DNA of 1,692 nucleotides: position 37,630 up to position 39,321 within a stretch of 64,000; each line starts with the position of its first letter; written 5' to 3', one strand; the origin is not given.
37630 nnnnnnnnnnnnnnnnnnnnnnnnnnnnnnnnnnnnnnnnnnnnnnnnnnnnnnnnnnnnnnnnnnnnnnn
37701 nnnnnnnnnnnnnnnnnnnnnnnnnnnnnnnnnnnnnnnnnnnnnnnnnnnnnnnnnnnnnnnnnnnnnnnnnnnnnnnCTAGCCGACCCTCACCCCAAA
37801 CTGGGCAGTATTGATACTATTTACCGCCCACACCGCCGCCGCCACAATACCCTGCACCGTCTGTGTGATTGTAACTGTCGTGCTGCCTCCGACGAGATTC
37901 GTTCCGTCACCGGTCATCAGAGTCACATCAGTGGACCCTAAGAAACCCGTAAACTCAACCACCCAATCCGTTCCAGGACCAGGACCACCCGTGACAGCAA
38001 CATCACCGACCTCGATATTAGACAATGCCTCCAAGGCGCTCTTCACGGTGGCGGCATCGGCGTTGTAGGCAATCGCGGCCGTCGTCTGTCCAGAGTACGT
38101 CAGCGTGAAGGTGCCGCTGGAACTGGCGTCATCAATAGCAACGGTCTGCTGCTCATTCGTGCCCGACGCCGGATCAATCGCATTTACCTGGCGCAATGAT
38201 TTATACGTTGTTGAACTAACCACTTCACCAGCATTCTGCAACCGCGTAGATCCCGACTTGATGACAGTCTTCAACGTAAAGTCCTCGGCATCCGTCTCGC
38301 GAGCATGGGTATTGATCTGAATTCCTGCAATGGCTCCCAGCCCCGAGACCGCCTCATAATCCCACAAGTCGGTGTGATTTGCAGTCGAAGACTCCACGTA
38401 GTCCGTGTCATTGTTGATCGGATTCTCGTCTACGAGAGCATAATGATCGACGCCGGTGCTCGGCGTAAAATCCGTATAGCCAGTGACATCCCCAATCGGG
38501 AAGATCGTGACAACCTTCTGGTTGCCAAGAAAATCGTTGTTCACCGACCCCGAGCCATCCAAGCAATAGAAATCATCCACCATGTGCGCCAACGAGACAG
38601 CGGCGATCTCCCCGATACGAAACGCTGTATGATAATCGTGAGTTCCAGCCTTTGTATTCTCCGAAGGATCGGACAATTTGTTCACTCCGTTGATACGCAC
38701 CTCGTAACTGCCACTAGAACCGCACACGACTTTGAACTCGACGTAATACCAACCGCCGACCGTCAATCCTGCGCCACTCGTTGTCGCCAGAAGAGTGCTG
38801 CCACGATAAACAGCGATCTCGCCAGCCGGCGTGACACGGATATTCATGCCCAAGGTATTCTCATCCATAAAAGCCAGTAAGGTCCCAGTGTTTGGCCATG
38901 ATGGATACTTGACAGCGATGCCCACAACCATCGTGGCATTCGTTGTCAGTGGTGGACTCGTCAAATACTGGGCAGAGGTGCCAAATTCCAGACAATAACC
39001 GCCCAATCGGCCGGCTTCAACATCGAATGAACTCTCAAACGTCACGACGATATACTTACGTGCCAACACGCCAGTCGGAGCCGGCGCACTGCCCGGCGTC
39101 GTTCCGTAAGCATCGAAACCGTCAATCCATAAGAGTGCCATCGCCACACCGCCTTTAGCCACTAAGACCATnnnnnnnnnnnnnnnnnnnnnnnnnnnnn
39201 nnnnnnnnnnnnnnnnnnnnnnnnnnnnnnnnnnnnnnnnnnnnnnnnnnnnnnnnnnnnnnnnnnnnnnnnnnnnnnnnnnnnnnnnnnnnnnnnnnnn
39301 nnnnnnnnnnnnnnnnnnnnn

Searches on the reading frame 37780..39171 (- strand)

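Call 18: search_protein_families(library=phrogs, proteins=[window:37780-39171:-], max_evalue=0.001)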
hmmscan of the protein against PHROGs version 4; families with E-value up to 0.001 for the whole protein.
window:37780-39171:- (463 aa): 6 families
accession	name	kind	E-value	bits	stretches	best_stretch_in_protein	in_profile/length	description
phrog_2448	-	unknown function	1.7e-40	140.2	1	13-335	2-315/335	-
phrog_2839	-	tail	2.2e-10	40.6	1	320-435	39-148/581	tail sheath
phrog_10909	-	tail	2.7e-10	41.1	1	328-397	191-259/290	major tail protein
phrog_5042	-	unknown function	2.8e-08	34.6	1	335-433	108-208/227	-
phrog_792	-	tail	5.2e-06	26.9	1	331-422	251-344/350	major tail protein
phrog_1260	-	tail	0.00013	22.5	0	403-451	223-271/320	minor tail protein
